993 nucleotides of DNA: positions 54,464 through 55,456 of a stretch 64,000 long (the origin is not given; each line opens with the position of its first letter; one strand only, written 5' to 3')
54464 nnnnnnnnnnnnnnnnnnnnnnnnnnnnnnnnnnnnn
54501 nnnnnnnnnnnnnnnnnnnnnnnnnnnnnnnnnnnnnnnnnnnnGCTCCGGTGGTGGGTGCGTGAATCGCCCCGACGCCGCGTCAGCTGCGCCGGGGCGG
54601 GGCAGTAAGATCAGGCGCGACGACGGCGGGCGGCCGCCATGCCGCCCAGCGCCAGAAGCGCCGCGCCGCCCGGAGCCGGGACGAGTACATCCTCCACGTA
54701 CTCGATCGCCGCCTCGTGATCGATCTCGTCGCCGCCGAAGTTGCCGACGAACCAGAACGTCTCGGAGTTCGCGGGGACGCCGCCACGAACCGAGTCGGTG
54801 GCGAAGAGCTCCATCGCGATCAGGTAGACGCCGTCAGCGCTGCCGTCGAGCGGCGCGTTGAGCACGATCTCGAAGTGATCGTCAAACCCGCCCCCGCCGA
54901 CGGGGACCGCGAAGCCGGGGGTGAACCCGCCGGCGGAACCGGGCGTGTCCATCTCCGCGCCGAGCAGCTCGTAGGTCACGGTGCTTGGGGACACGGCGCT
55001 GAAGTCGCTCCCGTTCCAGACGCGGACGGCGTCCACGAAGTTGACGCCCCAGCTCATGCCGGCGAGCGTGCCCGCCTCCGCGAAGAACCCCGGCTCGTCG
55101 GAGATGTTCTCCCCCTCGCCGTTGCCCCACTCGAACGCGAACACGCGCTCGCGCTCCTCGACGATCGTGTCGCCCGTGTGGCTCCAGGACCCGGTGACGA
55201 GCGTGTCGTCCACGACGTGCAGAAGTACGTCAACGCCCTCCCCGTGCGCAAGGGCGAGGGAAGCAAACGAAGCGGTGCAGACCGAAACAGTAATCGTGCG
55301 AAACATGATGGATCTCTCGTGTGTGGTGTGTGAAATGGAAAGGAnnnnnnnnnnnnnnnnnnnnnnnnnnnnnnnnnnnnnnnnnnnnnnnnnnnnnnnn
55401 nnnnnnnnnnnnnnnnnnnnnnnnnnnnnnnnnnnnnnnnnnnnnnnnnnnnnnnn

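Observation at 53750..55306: Tandem paralogs carrying the same body with alternative C-terminal tags (dockerin-like versus PEP-CTERM)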

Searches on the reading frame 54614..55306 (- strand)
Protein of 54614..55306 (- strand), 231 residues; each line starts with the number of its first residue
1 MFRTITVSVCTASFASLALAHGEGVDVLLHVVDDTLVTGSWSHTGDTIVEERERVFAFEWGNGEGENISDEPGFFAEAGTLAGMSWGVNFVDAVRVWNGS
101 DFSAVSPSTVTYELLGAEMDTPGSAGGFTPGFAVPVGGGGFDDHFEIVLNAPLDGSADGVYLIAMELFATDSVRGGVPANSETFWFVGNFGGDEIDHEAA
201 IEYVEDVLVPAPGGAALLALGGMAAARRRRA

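Call 4: search_protein_families(library=pfam, proteins=[window:54614-55306:-], max_evalue=1)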
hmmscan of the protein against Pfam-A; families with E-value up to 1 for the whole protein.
seq(231 aa): 0 families

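Call 5: search_protein_families(library=ncbifam, proteins=[window:54614-55306:-], max_evalue=1)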
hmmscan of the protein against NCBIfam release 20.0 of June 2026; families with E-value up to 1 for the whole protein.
seq(231 aa): 5 families
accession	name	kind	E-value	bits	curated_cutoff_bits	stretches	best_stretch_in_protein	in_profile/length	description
NF041538.1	PEP_EDSA_1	subfamily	0.01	15.6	100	1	202-230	279-307/307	EDSAP-1 family PEP-CTERM protein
NF041927.1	Xrt_dep_XDP1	equivalog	0.041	13.9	125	1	207-230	217-242/242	exosortase-dependent surface protein XDP1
TIGR02595.1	PEP_CTERM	domain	0.069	14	16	1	209-230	1-22/24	PEP-CTERM sorting domain-containing protein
NF038120.1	PEP_CTERM_QFxxD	subfamily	0.083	12.7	80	1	207-231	191-215/215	NF038120 family PEP-CTERM protein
NF038125.1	PEP_CTERM_THxN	subfamily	0.11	12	85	1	195-230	211-246/246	THxN family PEP-CTERM protein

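Call 7: find_homologous_proteins(query=window:54614-55306:-, max_evalue=0.001)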
Query seq(231 aa) (231 aa): 32 proteins with E <= 0.001 among 6018 candidates.
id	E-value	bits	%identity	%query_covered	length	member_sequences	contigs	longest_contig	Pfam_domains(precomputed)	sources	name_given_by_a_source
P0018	7.5e-148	508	100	100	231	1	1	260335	-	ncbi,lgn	-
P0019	1.3e-119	416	83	100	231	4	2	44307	-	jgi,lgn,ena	-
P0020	1.3e-118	413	81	100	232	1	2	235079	-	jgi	-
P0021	3.3e-109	382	75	100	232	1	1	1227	-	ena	-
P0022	5.7e-107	375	74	100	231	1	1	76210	-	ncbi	-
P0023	1.1e-106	374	75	99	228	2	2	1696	-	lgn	-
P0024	1.8e-106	373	74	100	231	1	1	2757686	-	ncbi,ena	-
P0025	7.1e-102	358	73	100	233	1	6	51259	-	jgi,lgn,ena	-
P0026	1.3e-100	354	71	100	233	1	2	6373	-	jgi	jgi:hypothetical protein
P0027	1.5e-98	347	71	100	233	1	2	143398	-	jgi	-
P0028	1.9e-97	343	71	100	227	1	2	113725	-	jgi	-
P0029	7.4e-96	338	70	99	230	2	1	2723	-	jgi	jgi:hypothetical protein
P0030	1.7e-95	337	68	100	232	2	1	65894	-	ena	-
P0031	1.5e-92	327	66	100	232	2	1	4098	-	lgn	-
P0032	4.0e-83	297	61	99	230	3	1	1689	-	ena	-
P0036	1.8e-29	121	39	94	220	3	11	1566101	-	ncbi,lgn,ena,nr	ncbi:MAG: hypothetical protein KF684_03090 [Phycisphaeraceae bacterium]|nr:hypothetical protein [Phy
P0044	8.6e-22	96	40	95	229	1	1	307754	-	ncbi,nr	ncbi:MAG: hypothetical protein SFZ23_01390 [Planctomycetota bacterium]|nr:hypothetical protein [Plan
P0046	1.2e-20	92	36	98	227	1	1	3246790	-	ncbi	-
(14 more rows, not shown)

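Call 20: find_encoding_contigs(protein=P0018, flank=10000, max_places=3)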
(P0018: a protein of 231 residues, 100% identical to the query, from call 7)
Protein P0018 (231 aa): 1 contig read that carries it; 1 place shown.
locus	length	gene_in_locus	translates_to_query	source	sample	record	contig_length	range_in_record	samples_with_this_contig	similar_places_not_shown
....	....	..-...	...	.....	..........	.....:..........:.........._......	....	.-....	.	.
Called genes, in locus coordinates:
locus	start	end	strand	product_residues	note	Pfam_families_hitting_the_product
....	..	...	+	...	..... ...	-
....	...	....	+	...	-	?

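Call 28: predict_structure(alignment_id=A4)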
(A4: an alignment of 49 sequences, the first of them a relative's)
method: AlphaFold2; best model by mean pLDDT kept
length: 231 residues; sequences in the alignment: 49
mean_pLDDT: 88.1   pTM: 0.82
mean pLDDT of the five models: 88.1, 87.2, 87.0, 86.1, 86.1
residues with pLDDT >= 90: 170; 70-90: 25; 50-70: 27; < 50: 9
segments of 3 or more residues with pLDDT < 50: 1-3, 13-18
pLDDT, mean of each block of 10 residues (from residue 1): 50 49 86 93 94 95 93 96 95 98 98 97 98 94 97 97 97 77 97 97 91 66 73 59
secondary structure, 60 per line:
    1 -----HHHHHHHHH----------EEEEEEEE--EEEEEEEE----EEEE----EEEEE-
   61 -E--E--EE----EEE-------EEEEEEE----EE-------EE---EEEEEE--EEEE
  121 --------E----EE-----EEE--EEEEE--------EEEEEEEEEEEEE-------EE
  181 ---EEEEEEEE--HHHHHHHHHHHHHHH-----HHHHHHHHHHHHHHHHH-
elements in order: H6-14 E25-32 E35-42 E47-50 E55-59 E74-76 E84-90 E109-114 E117-120 E141-143 E146-150 E159-171 E184-191 H194-208 H214-230

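Call 31: fold_search(model_id=the predicted structure, library=pdb)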
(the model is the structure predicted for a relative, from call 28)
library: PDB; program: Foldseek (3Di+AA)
matches with E <= 10: 1385; with E <= 0.001: 3
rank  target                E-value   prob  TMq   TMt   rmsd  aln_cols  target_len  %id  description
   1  6arm_B                4.4e-04  1.00  0.31  0.41   8.7       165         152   13  F9 pilus adhesin FmlH lectin domain from E. coli UTI89 co-crystallized with o-nitrophenyl beta-galactoside (ONPG) (released 2018-02-28)
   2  5lne_B                5.2e-04  1.00  0.34  0.43   6.0       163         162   14  E. coli F9 pilus adhesin FmlH bound to the Thomsen-Friedenreich (TF) antigen (released 2016-10-05)
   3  4css                  7.2e-04  0.98  0.29  0.38   7.9       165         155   12  Crystal structure of FimH in complex with a sulfonamide biphenyl alpha D-mannoside (released 2015-02-25)
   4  5lng_D                1.1e-03  1.00  0.31  0.43   8.2       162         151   12  Lectin domain of E. coli F9 pilus adhesin FmlH (released 2016-10-05)
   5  6aox_B                1.2e-03  1.00  0.36  0.49   6.0       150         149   13  F9 pilus adhesin FmlH lectin domain from E. coli UTI89 co-crystallized with TF antigen (released 2018-02-28)
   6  5lng_B                1.2e-03  1.00  0.32  0.43   8.1       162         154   12  Lectin domain of E. coli F9 pilus adhesin FmlH (released 2016-10-05)
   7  6as8_A                1.2e-03  0.99  0.32  0.42   7.6       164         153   12  F9 pilus adhesin FmlH lectin domain from E. coli UTI89 co-crystallized with ortho-biphenyl-2'-carboxyl N-acetyl-beta-g (released 2018-02-28)
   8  5lng_A                1.8e-03  0.99  0.31  0.42   8.1       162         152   12  Lectin domain of E. coli F9 pilus adhesin FmlH (released 2016-10-05)
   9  5lng_C                1.9e-03  0.99  0.32  0.44   8.4       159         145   10  Lectin domain of E. coli F9 pilus adhesin FmlH (released 2016-10-05)
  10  6aro_B                3.2e-03  0.98  0.31  0.42   8.5       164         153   10  F9 pilus adhesin FmlH lectin domain from E. coli UTI89 co-crystallized with 8-hydroxyquinoline beta-galactoside (released 2018-02-28)
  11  8usm_A                3.5e-03  0.99  0.32  0.43   7.4       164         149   12  FmlH Lectin Domain UTI89 - AM4085 (released 2024-02-14)
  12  3qs3_J                5.8e-03  0.95  0.29  0.37  11.2       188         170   12  Crystal structure of the biofilm forming subunit of the E. coli common pilus: donor strand complemented (DSC) EcpA (released 2012-02-22)
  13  6aow_B                6.4e-03  0.99  0.34  0.47   6.4       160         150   10  Crystal structure of lectin domain of F9 pilus adhesin FmlH from E. coli UTI89 (released 2018-02-28)
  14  3qs3_H                1.0e-02  0.72  0.26  0.32  12.9       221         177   12  Crystal structure of the biofilm forming subunit of the E. coli common pilus: donor strand complemented (DSC) EcpA (released 2012-02-22)
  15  6s09_A                1.1e-02  0.96  0.34  0.44   6.8       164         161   16  C-terminally extended and N-terminally truncated variant of FimA E. coli at 1.5 Angstrom resolution (released 2020-07-15)
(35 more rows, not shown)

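Call 42: find_related_loci(query=A2, collection=genome_contigs, flank=10000)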
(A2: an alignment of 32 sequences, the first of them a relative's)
Query A2 (231 aa) in genome_contigs; peptide patterns used: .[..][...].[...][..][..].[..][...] (x = any residue, [..] = any of these).
79 stretches matched a pattern; 18 encode a relative of the query (tblastn E <= 1e-3); 18 distinct loci.
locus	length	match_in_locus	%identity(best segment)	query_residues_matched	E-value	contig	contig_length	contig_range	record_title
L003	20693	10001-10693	74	1-230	1e-105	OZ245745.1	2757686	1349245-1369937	MAG: Phycisphaerales bacterium isolate fccd470e-fc96-481b-ba86-ba04963221aa genome assembly, chromosome: 1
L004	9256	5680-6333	61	3-222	2e-84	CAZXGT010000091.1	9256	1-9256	MAG TPA_asm: uncultured Phycisphaeraceae bacterium isolate binchicken_co8_97 genome assembly, contig: NODE_14482_length_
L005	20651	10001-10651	46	9-230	1e-45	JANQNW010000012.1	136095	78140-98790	MAG: Phycisphaerales bacterium isolate IP29b_bin.111 k99_3552643, whole genome shotgun sequence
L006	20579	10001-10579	43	21-225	5e-35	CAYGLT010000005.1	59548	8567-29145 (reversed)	MAG TPA_asm: uncultured Phycisphaeraceae bacterium isolate ERP116193_co1_229 genome assembly, contig: NODE_1584_length_5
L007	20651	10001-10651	39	1-229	1e-34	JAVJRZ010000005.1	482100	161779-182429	MAG: Phycisphaerales bacterium isolate G1-WW12-04 k141_85264, whole genome shotgun sequence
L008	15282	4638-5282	39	3-229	1e-33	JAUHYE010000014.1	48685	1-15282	MAG: Phycisphaerae bacterium isolate 3_bin.40 NODE_1075_length_48685_cov_1.150109, whole genome shotgun sequence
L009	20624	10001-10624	39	3-222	9e-34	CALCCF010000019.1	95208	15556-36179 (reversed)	MAG TPA_asm: uncultured Phycisphaeraceae bacterium isolate SRR3401487_bin.30_CONCOCT_v1.1_MAG genome assembly, contig: E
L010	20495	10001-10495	45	53-225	2e-31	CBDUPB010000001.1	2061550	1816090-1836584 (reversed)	MAG TPA_asm: uncultured Phycisphaeraceae bacterium isolate SRR22808131_binner123_Refined_99 genome assembly, contig: ERZ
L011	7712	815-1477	37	2-230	3e-31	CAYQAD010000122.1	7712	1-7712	MAG TPA_asm: uncultured Phycisphaeraceae bacterium isolate SRP342821_co1_66 genome assembly, contig: NODE_8572_length_77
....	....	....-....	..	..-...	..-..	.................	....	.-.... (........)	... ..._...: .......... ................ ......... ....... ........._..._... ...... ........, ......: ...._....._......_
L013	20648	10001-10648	38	3-224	7e-26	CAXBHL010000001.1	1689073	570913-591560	MAG TPA_asm: uncultured Phycisphaerales bacterium isolate ERR2762155_binner12_Refined_22 genome assembly, contig: ERZ342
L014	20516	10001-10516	40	53-230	6e-23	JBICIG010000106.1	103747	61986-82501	MAG: Phycisphaerales bacterium JB037 k141_88254, whole genome shotgun sequence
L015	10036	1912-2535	39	5-217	3e-25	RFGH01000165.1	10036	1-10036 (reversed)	MAG: Planctomycetota bacterium isolate J019 k99_995622, whole genome shotgun sequence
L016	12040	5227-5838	34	23-230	4e-21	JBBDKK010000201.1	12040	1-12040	MAG: Phycisphaerales bacterium isolate LejiaA_65_7 Lejia_A_7450_length_12040_cov_4, whole genome shotgun sequence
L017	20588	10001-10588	39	13-213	2e-20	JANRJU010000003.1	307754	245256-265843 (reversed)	MAG: Planctomycetota bacterium isolate bins.190 k141_959064, whole genome shotgun sequence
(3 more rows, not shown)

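Call 46: find_encoding_contigs(protein=P0036, flank=8000, max_places=1)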
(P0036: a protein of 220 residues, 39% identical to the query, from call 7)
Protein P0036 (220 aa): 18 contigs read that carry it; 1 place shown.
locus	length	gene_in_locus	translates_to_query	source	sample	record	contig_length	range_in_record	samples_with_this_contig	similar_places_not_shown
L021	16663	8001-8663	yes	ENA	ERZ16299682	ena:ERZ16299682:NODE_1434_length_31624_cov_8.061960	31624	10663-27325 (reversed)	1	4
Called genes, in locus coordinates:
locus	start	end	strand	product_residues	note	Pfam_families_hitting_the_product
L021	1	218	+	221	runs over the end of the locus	PF01144:CoA_trans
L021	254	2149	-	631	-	-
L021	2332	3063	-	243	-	PF00702:Hydrolase, PF13419:HAD_2, PF13242:Hydrolase_like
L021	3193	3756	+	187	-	PF04542:Sigma70_r2, PF08281:Sigma70_r4_2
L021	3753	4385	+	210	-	-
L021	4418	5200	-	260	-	PF01209:Ubie_methyltran, PF13489:Methyltransf_23, PF07021:MetW (weak), PF08241:Methyltransf_11, PF08242:Methyltransf_12, PF13649:Methyltransf_25, PF13847:Methyltransf_31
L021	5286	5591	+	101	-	-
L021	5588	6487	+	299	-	PF01435:Peptidase_M48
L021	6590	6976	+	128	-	PF11162:DUF2946 (weak)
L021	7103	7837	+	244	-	PF07963:N_methyl (weak)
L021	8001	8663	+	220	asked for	-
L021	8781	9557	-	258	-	-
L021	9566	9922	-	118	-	-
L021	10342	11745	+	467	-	PF20510:HgmA_N (faint)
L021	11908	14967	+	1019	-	PF04453:LptD (weak)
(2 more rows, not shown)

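Call 47: find_encoding_contigs(protein=P0046, flank=8000, max_places=1)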
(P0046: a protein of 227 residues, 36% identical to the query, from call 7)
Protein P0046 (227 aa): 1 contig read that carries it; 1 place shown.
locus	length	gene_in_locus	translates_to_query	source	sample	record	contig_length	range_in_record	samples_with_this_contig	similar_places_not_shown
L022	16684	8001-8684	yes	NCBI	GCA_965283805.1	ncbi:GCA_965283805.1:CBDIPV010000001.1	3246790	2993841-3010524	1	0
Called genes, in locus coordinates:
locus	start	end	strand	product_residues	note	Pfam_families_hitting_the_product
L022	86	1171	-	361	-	PF01699:Na_Ca_ex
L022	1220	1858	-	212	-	PF02441:Flavoprotein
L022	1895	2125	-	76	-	PF01192:RNA_pol_Rpb6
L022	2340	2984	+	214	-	PF12073:DUF3553 (faint), PF21196:PcrA_UvrD_tudor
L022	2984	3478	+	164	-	-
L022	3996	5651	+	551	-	PF13226:DUF4034 (weak)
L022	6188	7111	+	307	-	PF07963:N_methyl (weak)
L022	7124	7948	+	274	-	-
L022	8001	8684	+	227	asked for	-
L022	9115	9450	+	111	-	-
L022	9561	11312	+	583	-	PF02543:Carbam_trans_N, PF16861:Carbam_trans_C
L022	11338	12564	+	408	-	PF01170:UPF0020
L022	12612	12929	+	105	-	PF07045:DUF1330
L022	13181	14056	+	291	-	PF01634:HisG, PF08029:HisG_C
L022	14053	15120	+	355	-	PF00155:Aminotran_1_2, PF00266:Aminotran_5 (weak), PF01053:Cys_Met_Meta_PP (weak)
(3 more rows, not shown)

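Call 48: find_encoding_contigs(protein=P0044, flank=8000, max_places=1)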
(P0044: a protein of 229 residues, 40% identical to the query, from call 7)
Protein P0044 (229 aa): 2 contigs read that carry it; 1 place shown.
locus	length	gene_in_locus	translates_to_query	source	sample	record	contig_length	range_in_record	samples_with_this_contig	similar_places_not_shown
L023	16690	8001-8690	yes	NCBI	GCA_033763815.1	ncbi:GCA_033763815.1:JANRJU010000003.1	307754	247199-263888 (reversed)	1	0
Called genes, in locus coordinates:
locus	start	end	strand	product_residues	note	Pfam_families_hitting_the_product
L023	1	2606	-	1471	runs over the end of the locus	PF08448:PAS_4, PF00989:PAS, PF08447:PAS_3, PF00989:PAS (weak), PF08447:PAS_3, PF08448:PAS_4, PF08447:PAS_3, PF02518:HATPase_c, +3 more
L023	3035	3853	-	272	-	PF18306:LDcluster4, PF03641:Lysine_decarbox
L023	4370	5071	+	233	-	PF00989:PAS, PF08448:PAS_4, PF13426:PAS_9 (weak), PF00196:GerE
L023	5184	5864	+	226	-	-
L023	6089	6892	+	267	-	PF07963:N_methyl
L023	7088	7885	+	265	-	-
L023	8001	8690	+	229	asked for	-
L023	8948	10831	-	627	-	PF14716:HHH_8, PF00633:HHH (faint), PF14520:HHH_5, PF14791:DNA_pol_B_thumb, PF02811:PHP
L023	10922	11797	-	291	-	PF01513:NAD_kinase, PF20143:NAD_kinase_C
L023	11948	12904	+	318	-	PF07963:N_methyl (weak)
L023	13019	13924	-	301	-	PF00535:Glycos_transf_2, PF13641:Glyco_tranf_2_3, PF13632:Glyco_trans_2_3 (weak)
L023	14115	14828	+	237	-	-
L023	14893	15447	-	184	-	PF01475:FUR, PF12840:HTH_20 (faint)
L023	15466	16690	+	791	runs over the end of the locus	PF26626:DUF8201 (faint)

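Call 51: search_protein_families(library=ncbifam, alignment_id=A2, max_evalue=0.1)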
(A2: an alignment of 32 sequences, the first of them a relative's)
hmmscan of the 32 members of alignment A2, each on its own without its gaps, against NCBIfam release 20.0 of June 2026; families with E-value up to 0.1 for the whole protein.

A. member 1, P0018 (231 aa): 4 families
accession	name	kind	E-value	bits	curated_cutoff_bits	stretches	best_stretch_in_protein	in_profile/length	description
NF041538.1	PEP_EDSA_1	subfamily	0.01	15.6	100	1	202-230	279-307/307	EDSAP-1 family PEP-CTERM protein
NF041927.1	Xrt_dep_XDP1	equivalog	0.041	13.9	125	1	207-230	217-242/242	exosortase-dependent surface protein XDP1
TIGR02595.1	PEP_CTERM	domain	0.069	14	16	1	209-230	1-22/24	PEP-CTERM sorting domain-containing protein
NF038120.1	PEP_CTERM_QFxxD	subfamily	0.083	12.7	80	0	207-231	191-215/215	NF038120 family PEP-CTERM protein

B. families by the number of members that match (of 32 scanned): 12 families
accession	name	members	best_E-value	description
NF041927.1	Xrt_dep_XDP1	14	0.011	exosortase-dependent surface protein XDP1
TIGR02595.1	PEP_CTERM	10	0.00069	PEP-CTERM sorting domain-containing protein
NF038125.1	PEP_CTERM_THxN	10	0.013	THxN family PEP-CTERM protein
NF041538.1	PEP_EDSA_1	9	0.0046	EDSAP-1 family PEP-CTERM protein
NF038120.1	PEP_CTERM_QFxxD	2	0.0011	NF038120 family PEP-CTERM protein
TIGR03901.2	MYXO-CTERM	2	0.011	MYXO-CTERM sorting domain-containing protein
NF050189.1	PGAP-CTERM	2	0.022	PGAP-CTERM sorting domain-containing protein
NF033554.9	floc_PepA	1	0.016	flocculation-associated PEP-CTERM protein PepA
NF038124.1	PEP_CTERM_TLD_A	1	0.02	PEP_CTERM-anchored TLD domain-containing protein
NF051874.1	PVV_CTERM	1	0.02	PVV-CTERM domain-containing choice-of-anchor G protein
NF007198.0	PRK09619.1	1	0.065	flagellar hook assembly protein FlgD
NF050011.2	PFE_CTERM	1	0.072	PFE-CTERM domain-containing protein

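Call 77: search_protein_families(library=ncbifam, proteins=[L005:19797-20651:+, L008:14252-15280:-, L014:13312-14985:-, L023:15460-16689:+], max_evalue=0.01)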
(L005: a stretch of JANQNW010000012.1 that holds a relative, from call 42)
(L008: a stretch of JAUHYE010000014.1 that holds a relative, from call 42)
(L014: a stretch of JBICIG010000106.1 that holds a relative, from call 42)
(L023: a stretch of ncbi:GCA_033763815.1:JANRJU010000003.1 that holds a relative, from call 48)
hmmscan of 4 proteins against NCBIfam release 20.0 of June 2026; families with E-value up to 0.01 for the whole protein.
L005:19797-20651:+ (285 aa): 1 family
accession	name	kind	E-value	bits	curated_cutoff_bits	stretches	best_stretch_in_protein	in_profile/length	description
NF004751.0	PRK06080.1-3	equivalog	0.0091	15.6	264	1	209-269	173-233/296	1,4-dihydroxy-2-naphthoate polyprenyltransferase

L008:14252-15280:- (342 aa): 7 families
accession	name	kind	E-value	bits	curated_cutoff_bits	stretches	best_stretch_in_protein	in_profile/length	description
NF033192.3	CPBP_JDVT_MrtJ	equivalog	7e-15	55.5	75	1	208-296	5-97/98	JDVT-CTERM system glutamic-type intramembrane protease MrtJ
NF041647.1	ABC_perm_CPBP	equivalog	2.6e-13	49.6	435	1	135-298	478-634/636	ABC transporter permease subunit/CPBP intramembrane protease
NF040594.1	CPBP_fam_MrtC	equivalog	1e-09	38.5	195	1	203-295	117-216/221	myxosortase MrtC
NF040589.1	CPBP_Synerg_MrtS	equivalog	1.2e-09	38.5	130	1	202-291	74-160/170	Synerg-CTERM system glutamic-type intramembrane protease MrtS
NF046050.1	CPBP_fam_MroQ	equivalog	1.2e-07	31.5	270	1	201-301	128-227/243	intramembrane glutamic endopeptidase MroQ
NF040914.1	Mrt_core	domain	2.4e-07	30.8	100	1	203-296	3-103/108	myxosortase family intramembrane protease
NF040674.1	CPBP_fam_MrtP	equivalog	2.4e-05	24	250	1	188-293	233-345/354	myxosortase MrtP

L014:13312-14985:- (557 aa): 3 families
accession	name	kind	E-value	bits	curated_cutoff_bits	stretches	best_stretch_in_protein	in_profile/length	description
TIGR00931.1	antiport_nhaC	equivalog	1.9e-113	379.6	370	1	112-543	33-446/454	Na+/H+ antiporter NhaC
NF052307.1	ArgOrthExpArcD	equivalog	3.2e-65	220.8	650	1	70-543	17-461/469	arginine/ornithine antiporter ArcD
NF000013.1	tet_NaH_anti_35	exception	7.1e-11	41.9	750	1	100-283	147-330/369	tetracycline efflux Na+/H+ antiporter family transporter Tet(35)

L023:15460-16689:+ (410 aa): 1 family
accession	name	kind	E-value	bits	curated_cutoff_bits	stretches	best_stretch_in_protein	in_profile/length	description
NF047510.1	LIC_10190_fam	subfamily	4.4e-06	25.7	100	1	345-410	249-311/424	LIC_10190 family membrane protein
